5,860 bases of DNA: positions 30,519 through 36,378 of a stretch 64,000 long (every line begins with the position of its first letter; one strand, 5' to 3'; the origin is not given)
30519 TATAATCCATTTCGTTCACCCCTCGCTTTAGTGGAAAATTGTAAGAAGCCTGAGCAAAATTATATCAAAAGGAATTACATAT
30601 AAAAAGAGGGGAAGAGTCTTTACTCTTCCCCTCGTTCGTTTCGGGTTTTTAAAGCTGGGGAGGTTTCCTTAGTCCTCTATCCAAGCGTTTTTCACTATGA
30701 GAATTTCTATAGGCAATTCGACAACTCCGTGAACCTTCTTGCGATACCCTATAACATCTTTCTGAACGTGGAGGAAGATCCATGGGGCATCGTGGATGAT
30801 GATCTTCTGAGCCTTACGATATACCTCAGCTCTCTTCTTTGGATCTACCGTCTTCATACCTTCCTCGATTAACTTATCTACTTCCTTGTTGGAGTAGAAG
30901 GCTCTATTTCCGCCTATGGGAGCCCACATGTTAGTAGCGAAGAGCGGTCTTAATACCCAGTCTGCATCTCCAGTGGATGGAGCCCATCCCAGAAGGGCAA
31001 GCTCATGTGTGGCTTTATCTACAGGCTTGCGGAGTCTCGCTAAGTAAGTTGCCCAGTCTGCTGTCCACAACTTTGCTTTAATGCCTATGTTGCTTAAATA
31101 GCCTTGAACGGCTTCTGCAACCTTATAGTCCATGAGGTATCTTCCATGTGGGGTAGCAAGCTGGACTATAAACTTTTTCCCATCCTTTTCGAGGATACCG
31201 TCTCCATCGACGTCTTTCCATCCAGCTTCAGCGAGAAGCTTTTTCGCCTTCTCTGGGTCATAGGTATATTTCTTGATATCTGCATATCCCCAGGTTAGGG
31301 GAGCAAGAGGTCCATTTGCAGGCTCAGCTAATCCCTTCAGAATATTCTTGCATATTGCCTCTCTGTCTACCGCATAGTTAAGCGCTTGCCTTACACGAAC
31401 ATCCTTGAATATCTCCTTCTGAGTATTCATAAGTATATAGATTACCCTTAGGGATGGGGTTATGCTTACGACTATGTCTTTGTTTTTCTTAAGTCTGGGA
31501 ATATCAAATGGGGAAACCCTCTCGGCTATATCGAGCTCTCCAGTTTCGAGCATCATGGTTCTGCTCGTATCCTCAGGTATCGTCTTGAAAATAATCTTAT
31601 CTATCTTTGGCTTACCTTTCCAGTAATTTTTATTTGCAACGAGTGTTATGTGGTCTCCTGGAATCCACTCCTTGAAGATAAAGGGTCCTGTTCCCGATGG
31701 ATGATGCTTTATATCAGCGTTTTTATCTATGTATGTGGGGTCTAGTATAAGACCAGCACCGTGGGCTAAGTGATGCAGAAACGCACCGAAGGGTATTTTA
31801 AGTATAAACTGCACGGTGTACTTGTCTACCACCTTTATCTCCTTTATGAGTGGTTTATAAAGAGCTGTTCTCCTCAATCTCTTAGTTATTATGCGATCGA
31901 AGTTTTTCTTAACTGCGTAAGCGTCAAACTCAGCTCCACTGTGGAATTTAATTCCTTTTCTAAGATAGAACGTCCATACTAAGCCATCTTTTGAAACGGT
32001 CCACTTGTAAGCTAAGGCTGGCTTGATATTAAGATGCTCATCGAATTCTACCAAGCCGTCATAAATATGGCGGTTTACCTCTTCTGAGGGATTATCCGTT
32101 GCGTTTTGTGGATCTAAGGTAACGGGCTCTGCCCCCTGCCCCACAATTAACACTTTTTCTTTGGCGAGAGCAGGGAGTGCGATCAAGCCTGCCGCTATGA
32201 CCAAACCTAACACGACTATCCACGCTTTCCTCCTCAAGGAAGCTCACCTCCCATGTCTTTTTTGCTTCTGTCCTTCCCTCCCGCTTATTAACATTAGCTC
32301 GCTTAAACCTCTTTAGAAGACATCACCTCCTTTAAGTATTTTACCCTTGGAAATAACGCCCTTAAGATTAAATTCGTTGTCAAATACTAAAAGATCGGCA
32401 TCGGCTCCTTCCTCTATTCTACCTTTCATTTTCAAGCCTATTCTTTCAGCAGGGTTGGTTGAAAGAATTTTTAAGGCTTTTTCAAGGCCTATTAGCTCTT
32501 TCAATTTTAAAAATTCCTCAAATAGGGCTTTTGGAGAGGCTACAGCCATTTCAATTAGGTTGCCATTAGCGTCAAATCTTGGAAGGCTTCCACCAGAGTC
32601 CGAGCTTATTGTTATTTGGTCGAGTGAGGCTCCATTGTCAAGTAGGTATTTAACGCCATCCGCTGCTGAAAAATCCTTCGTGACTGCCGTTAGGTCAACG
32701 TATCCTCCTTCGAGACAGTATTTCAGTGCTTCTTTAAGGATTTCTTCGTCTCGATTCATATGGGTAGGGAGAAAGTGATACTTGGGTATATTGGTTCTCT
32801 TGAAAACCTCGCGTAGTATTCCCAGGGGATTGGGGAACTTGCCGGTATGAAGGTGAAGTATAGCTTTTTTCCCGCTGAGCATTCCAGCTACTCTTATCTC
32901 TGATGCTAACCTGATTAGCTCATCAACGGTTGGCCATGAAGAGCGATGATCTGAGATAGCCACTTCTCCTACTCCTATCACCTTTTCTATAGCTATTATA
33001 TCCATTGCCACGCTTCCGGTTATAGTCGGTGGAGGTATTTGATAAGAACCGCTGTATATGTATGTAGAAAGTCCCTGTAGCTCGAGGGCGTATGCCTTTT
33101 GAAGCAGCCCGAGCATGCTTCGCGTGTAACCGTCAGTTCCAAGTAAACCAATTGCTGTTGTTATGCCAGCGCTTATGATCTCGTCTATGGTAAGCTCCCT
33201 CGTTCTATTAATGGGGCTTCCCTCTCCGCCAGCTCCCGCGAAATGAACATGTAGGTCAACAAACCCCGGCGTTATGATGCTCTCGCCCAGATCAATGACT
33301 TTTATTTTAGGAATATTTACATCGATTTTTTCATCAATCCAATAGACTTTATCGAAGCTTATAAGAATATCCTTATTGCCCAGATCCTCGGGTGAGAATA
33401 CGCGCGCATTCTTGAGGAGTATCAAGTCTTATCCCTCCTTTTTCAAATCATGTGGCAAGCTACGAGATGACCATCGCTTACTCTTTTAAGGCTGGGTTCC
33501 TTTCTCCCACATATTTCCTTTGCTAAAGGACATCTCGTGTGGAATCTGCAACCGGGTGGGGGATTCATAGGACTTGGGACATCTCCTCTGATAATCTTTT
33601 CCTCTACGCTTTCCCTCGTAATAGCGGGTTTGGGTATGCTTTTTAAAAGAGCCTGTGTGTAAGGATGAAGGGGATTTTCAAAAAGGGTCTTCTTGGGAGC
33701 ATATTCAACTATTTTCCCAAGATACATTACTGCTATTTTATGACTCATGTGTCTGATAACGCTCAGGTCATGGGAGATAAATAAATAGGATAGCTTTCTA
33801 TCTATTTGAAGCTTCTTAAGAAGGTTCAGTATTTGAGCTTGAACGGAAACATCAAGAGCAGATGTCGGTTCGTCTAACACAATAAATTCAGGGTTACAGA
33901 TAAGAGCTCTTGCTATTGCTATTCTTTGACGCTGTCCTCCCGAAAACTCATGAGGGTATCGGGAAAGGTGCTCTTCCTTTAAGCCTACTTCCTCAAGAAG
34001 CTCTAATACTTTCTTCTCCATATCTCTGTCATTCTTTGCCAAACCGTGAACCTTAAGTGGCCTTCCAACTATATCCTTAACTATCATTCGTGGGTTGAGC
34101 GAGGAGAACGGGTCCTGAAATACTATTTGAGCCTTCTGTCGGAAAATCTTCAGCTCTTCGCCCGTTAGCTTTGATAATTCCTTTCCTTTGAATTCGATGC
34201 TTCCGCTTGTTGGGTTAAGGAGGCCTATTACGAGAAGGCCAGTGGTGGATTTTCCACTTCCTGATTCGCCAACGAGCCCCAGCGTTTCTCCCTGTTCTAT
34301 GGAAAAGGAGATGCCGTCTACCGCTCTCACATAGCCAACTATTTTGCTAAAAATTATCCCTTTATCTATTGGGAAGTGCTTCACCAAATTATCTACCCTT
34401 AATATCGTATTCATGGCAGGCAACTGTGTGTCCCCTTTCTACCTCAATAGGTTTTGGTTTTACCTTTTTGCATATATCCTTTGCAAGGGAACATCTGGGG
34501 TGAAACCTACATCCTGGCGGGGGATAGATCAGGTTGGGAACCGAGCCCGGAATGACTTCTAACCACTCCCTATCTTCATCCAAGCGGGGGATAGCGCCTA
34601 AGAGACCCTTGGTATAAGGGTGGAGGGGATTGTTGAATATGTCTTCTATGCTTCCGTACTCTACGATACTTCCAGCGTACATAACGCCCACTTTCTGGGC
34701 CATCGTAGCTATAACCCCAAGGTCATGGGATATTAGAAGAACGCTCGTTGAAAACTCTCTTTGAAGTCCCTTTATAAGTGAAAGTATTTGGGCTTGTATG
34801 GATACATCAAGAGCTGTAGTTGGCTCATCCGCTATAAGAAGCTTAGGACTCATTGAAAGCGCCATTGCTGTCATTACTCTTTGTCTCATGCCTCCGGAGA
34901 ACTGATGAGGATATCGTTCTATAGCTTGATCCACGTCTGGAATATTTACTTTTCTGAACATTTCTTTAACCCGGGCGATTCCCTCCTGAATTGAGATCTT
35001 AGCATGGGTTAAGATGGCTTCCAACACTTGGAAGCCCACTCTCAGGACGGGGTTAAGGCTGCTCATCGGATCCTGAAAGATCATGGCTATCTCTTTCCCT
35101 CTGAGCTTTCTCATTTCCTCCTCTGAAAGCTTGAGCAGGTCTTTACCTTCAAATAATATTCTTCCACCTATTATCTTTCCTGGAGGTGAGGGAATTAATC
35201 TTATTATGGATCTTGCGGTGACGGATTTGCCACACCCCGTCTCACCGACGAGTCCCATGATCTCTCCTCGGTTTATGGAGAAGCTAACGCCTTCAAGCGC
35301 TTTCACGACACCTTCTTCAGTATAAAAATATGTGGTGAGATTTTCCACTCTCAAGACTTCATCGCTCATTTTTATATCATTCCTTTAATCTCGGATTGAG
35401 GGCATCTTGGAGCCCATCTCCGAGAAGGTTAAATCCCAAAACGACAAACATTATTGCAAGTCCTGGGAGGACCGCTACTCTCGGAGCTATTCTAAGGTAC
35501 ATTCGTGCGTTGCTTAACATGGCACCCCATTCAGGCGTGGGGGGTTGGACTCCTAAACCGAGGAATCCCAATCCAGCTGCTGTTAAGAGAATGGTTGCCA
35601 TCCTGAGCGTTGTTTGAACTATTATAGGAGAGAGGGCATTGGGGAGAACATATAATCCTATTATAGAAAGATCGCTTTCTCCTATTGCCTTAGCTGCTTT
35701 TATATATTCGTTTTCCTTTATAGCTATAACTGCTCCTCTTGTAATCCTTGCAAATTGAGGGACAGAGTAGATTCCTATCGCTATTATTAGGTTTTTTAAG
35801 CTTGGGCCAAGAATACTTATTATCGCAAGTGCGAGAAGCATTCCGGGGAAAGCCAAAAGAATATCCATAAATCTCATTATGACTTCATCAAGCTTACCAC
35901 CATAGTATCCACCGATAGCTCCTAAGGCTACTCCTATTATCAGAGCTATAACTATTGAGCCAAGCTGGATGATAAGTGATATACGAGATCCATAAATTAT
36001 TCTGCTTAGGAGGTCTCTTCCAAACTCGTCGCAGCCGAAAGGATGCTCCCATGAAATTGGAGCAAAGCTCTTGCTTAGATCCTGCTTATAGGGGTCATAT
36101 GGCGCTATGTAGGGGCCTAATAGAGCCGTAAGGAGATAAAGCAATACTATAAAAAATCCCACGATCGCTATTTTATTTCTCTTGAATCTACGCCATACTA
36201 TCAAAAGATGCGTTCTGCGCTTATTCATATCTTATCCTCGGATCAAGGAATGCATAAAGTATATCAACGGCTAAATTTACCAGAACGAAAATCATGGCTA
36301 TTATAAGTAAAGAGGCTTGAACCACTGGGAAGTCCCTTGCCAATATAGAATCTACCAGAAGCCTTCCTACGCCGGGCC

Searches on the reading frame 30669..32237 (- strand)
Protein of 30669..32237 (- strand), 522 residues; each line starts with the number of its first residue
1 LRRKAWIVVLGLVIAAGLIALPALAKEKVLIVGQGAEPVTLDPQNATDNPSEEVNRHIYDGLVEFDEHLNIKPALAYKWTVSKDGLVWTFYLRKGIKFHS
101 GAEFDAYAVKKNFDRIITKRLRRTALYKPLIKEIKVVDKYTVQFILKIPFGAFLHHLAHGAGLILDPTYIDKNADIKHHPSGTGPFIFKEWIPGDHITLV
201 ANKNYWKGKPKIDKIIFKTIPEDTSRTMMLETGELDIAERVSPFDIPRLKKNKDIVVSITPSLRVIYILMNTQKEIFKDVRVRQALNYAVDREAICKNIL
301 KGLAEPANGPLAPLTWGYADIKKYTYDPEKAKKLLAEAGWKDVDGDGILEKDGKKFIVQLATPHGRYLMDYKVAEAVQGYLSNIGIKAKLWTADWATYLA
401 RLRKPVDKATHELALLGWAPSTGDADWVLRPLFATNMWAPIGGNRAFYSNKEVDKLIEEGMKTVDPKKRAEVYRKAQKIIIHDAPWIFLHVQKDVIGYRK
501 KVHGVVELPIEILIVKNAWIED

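Call 60: search_protein_families(library=pfam, proteins=[window:30669-32237:-], max_evalue=0.001)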
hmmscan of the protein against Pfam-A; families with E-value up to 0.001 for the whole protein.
window:30669-32237:- (522 aa): 1 family
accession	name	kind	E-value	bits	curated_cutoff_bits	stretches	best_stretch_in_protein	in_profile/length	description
PF00496.27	SBP_bac_5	-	8.6e-110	367.7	32.4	1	71-435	2-363/368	Bacterial extracellular solute-binding proteins, family 5 Middle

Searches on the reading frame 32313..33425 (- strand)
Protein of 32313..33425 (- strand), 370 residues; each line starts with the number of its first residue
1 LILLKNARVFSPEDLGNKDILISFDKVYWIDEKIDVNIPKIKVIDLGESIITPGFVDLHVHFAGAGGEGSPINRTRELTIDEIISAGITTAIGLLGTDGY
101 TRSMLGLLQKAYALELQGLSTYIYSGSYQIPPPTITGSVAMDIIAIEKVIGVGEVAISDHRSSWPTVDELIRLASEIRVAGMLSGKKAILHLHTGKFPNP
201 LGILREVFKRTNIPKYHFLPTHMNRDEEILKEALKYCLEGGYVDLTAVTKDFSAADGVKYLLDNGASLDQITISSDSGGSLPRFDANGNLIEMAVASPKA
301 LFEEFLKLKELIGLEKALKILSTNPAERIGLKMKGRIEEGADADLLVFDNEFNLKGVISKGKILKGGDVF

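Call 60: search_protein_families(library=pfam, proteins=[window:32313-33425:-], max_evalue=0.001)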
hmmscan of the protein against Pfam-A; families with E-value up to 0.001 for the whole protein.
window:32313-33425:- (370 aa): 2 families
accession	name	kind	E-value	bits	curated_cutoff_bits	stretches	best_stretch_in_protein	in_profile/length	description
PF01979.26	Amidohydro_1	-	4e-18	66.2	25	1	50-364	1-345/345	Amidohydrolase family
PF07969.17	Amidohydro_3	-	1e-13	52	29.7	2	296-351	398-447/472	Amidohydrolase family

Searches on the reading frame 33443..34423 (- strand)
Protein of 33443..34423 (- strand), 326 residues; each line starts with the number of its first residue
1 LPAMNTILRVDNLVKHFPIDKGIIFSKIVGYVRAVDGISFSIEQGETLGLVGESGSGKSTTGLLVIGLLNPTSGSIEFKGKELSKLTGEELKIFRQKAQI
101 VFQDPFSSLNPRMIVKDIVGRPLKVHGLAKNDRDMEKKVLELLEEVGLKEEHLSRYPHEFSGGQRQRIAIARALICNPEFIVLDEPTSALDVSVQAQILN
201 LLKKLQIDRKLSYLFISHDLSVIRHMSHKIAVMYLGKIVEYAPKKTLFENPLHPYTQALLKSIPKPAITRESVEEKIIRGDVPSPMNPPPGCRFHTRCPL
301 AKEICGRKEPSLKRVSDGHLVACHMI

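Call 60: search_protein_families(library=pfam, proteins=[window:33443-34423:-], max_evalue=0.001)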
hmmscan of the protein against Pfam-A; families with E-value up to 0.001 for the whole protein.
window:33443-34423:- (326 aa): 4 families
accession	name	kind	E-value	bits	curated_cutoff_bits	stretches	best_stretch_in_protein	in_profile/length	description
PF00005.33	ABC_tran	-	1.2e-36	126.8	25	1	36-188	2-137/137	ABC transporter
PF08352.17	oligo_HPY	-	1.1e-21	77.4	27.1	1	239-305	1-65/65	Oligopeptide/dipeptide transporter, C-terminal region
PF13304.12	AAA_21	-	5.1e-06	27.2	27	1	155-223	233-303/304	AAA domain, putative AbiEii toxin, Type IV TA system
PF02463.25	SMC_N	-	8.7e-06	25.8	40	1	49-233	28-212/220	RecF/RecN/SMC N terminal domain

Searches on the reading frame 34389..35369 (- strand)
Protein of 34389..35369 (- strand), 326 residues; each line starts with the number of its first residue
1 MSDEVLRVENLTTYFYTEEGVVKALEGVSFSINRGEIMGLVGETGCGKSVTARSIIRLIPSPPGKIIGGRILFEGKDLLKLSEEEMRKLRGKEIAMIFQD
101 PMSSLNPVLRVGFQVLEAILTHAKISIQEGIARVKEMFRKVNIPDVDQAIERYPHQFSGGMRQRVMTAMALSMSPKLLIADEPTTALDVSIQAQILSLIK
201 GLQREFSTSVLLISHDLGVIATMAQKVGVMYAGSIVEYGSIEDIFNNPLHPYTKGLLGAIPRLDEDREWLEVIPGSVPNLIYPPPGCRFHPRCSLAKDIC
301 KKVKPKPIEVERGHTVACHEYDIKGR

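Call 60: search_protein_families(library=pfam, proteins=[window:34389-35369:-], max_evalue=0.001)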
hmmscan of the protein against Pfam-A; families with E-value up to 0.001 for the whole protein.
window:34389-35369:- (326 aa): 2 families
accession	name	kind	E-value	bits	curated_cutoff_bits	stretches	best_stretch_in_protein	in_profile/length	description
PF00005.33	ABC_tran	-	4.4e-29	102.3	25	1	25-185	1-137/137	ABC transporter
PF08352.17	oligo_HPY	-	3.5e-23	82.2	27.1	1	236-300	1-65/65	Oligopeptide/dipeptide transporter, C-terminal region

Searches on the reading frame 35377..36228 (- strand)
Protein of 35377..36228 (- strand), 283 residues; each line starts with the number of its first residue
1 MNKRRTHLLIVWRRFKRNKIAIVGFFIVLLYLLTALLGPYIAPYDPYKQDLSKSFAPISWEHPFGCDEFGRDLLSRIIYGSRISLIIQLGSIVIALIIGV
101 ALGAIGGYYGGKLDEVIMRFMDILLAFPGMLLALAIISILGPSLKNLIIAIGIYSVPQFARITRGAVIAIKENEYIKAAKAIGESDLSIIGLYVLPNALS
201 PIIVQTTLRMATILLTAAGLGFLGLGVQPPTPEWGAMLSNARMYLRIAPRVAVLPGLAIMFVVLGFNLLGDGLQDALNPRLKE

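Call 60: search_protein_families(library=pfam, proteins=[window:35377-36228:-], max_evalue=0.001)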
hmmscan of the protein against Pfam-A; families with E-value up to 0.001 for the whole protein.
window:35377-36228:- (283 aa): 2 families
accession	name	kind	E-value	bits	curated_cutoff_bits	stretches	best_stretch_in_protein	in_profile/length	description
PF00528.27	BPD_transp_1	-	2.7e-31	109.2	26.4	1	99-282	1-183/184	Binding-protein-dependent transport system inner membrane component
PF12911.12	OppC_N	-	2.8e-17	62.8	23.9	1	11-57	6-52/53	N-terminal TM domain of oligopeptide transport permease C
